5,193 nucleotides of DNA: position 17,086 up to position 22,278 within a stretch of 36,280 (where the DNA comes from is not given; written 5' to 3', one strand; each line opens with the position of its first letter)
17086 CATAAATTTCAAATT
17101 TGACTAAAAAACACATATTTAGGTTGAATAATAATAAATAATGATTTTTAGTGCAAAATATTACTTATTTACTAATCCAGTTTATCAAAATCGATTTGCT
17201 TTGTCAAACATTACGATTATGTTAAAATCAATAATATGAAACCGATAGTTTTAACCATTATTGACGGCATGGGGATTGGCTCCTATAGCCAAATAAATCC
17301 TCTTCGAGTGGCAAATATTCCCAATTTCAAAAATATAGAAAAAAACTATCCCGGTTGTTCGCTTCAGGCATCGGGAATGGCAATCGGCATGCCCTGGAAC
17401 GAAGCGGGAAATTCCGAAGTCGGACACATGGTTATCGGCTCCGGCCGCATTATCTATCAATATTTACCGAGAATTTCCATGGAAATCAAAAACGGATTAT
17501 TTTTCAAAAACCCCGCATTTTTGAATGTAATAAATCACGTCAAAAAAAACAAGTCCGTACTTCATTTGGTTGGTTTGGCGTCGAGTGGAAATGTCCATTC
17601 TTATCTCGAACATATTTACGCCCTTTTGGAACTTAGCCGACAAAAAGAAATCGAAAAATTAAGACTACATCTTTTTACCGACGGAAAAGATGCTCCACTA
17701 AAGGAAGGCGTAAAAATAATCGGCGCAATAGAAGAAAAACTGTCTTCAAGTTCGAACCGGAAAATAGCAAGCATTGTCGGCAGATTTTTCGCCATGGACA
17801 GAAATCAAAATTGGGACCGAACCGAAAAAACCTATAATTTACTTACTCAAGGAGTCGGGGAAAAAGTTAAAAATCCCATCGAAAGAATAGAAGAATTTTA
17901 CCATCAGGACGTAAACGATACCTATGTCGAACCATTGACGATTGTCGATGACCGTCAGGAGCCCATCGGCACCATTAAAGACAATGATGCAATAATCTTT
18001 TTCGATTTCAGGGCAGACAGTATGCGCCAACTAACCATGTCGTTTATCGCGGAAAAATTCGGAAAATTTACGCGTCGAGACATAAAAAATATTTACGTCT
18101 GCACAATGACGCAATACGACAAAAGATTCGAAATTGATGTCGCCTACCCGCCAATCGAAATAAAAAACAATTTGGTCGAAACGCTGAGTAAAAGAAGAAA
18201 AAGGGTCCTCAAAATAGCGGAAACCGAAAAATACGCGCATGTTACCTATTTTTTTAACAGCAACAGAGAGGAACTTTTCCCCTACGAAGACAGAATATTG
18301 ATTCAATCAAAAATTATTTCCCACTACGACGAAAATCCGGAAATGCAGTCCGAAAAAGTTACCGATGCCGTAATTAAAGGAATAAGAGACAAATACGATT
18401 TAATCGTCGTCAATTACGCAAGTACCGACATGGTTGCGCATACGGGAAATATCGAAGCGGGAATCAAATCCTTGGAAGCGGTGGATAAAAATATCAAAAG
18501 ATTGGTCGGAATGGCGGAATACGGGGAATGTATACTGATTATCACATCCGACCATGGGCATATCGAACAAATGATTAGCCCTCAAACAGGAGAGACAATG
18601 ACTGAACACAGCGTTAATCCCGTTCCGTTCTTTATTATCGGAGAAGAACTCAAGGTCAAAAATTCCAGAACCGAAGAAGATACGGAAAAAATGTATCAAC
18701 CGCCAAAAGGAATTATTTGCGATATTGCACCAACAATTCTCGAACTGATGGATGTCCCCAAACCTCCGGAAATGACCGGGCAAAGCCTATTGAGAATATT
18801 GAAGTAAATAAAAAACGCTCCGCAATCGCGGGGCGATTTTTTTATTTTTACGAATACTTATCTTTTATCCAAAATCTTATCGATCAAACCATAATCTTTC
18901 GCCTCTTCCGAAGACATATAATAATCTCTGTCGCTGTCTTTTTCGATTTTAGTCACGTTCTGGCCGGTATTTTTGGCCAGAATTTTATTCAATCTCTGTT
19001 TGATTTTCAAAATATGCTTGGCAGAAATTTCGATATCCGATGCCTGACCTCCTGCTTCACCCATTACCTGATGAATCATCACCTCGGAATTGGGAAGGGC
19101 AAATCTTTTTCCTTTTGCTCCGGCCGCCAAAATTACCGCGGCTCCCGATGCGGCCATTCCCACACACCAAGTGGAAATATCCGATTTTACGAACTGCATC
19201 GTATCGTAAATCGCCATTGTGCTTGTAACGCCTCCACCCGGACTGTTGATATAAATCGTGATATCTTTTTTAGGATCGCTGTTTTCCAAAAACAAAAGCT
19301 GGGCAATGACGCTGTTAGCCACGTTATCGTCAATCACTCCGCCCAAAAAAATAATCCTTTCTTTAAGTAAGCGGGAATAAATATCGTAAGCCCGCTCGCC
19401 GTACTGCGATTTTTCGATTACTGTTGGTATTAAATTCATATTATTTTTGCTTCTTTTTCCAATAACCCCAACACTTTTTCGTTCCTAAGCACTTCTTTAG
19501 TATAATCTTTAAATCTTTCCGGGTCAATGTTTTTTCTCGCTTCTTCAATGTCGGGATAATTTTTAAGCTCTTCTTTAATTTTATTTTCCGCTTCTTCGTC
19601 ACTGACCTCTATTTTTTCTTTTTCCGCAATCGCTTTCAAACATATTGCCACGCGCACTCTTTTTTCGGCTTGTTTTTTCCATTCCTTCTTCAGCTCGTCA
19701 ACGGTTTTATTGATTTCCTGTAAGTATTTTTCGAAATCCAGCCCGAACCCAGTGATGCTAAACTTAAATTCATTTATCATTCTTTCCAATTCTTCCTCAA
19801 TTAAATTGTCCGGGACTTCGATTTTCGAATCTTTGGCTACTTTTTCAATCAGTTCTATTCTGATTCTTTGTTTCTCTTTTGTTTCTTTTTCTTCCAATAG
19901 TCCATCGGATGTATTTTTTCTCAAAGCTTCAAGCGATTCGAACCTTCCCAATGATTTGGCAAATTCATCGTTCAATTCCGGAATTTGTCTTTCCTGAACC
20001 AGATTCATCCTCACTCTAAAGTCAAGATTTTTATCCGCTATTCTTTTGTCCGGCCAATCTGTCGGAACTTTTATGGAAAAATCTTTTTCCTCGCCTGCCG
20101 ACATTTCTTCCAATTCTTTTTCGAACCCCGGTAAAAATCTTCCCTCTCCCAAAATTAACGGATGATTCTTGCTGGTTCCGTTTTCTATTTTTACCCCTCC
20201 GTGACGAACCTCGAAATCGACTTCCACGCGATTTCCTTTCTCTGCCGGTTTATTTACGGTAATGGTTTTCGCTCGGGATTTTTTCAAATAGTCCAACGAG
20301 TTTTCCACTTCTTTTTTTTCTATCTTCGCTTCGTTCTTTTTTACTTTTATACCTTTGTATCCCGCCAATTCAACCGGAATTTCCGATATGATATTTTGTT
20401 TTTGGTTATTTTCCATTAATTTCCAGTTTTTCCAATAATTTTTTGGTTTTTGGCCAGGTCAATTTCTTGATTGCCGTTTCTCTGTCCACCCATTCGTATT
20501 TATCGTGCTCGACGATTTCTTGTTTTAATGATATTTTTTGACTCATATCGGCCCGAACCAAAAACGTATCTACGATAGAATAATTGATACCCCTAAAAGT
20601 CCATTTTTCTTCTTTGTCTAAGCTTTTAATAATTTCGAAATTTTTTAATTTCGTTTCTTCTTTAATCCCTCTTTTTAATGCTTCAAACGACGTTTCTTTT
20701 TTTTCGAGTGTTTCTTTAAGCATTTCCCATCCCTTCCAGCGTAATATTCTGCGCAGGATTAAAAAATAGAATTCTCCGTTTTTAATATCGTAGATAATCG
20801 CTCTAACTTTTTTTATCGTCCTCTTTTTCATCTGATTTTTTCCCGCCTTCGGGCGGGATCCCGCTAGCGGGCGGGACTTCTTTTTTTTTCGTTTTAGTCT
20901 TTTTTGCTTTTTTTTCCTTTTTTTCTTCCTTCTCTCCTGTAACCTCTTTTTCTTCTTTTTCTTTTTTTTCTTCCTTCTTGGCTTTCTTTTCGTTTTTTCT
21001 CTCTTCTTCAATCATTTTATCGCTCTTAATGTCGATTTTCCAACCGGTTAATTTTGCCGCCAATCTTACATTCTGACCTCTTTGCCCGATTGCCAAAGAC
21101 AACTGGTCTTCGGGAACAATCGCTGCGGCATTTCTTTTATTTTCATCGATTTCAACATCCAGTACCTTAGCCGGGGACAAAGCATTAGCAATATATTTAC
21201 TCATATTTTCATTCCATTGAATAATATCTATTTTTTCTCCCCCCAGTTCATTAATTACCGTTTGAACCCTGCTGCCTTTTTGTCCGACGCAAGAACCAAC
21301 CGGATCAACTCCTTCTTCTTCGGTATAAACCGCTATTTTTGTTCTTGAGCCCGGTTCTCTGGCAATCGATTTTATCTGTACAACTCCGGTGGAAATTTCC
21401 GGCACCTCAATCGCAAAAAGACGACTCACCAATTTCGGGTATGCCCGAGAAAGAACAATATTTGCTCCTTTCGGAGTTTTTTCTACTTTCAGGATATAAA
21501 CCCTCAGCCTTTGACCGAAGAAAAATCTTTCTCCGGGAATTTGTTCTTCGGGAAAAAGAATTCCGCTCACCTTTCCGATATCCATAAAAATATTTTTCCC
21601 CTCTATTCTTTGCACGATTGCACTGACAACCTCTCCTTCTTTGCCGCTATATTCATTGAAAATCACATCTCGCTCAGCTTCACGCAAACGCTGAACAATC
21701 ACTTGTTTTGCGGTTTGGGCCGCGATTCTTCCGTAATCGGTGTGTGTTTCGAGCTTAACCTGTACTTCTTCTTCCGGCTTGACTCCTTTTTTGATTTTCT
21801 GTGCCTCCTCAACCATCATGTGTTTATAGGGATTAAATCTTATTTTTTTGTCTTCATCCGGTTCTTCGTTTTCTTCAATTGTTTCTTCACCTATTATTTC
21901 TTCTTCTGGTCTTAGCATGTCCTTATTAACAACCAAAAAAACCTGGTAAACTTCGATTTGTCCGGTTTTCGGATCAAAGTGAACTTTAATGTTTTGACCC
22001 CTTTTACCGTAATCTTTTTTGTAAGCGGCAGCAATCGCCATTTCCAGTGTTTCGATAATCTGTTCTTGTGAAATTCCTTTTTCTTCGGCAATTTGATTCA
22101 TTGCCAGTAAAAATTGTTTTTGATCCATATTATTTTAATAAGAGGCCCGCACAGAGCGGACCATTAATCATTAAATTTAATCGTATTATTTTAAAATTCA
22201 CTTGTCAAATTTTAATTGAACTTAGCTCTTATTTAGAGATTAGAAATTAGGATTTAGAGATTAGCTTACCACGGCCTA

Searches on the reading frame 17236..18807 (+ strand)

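Call 13: search_protein_families(library=pfam, proteins=[window:17236-18807:+], max_evalue=0.001)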
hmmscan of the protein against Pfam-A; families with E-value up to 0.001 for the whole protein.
window:17236-18807:+ (523 aa): 4 families
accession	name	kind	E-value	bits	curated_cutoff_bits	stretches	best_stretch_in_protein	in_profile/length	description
PF06415.18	iPGM_N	-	5e-70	235.8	27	1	80-296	1-217/217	BPG-independent PGAM N-terminus (iPGM_N)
PF01676.23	Metalloenzyme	-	6e-65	219.7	24.3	1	2-508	1-251/252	Metalloenzyme superfamily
PF01663.27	Phosphodiest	-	3.2e-06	27.4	23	1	349-442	135-221/342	Type I phosphodiesterase / nucleotide pyrophosphatase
PF00884.28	Sulfatase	-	8.3e-06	25.8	25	1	404-507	201-301/301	Sulfatase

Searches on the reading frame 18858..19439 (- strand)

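Call 13: search_protein_families(library=pfam, proteins=[window:18858-19439:-], max_evalue=0.001)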
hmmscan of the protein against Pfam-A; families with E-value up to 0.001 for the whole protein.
window:18858-19439:- (193 aa): 1 family
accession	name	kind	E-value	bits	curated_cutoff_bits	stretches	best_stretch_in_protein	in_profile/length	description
PF00574.28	CLP_protease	-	3.4e-84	281.7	20.2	1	14-192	3-181/182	Clp protease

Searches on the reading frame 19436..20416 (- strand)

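Call 13: search_protein_families(library=pfam, proteins=[window:19436-20416:-], max_evalue=0.001)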
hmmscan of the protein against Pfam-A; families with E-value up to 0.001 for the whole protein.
window:19436-20416:- (326 aa): 2 families
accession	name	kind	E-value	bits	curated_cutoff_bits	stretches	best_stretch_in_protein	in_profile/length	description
PF05698.19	Trigger_C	-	4.7e-30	105.2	22.7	1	161-318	1-159/162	Bacterial trigger factor protein (TF) C-terminus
PF00254.34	FKBP_C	-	2e-10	41.3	21.1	1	56-136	3-92/94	FKBP-type peptidyl-prolyl cis-trans isomerase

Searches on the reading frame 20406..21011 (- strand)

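Call 42: search_protein_families(library=pfam, proteins=[window:20406-21011:-], max_evalue=0.01)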
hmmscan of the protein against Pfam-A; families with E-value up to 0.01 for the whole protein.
window:20406-21011:- (201 aa): 1 family
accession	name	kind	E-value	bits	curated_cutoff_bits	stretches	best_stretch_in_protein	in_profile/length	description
PF00293.34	NUDIX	-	1.2e-09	38.7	21.1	1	69-194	6-132/134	NUDIX domain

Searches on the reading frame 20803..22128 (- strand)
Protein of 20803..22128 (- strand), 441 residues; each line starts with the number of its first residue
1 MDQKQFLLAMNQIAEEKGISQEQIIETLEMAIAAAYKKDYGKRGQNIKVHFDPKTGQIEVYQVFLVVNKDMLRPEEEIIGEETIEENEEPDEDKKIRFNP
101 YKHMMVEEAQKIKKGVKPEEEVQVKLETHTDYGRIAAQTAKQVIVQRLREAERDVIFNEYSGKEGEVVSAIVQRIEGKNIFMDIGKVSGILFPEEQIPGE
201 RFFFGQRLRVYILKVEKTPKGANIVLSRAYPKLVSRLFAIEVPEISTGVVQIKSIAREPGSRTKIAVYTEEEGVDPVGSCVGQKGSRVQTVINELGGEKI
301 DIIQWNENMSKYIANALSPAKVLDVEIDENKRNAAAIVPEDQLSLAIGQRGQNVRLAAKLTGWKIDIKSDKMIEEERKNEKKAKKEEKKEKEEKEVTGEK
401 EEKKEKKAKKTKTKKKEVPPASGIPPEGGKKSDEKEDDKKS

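Call 13: search_protein_families(library=pfam, proteins=[window:20803-22128:-], max_evalue=0.001)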
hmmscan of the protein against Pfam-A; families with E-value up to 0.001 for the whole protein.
window:20803-22128:- (441 aa): 3 families
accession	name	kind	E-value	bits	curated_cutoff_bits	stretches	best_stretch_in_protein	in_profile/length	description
PF13184.12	KH_5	-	7.3e-32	109.8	27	1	259-327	1-69/69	NusA-like KH domain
PF08529.16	NusA_N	-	1.5e-30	106.3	23.8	1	6-154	2-119/119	NusA N-terminal domain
PF00575.29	S1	-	2e-06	28.5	22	1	163-222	3-69/74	S1 RNA binding domain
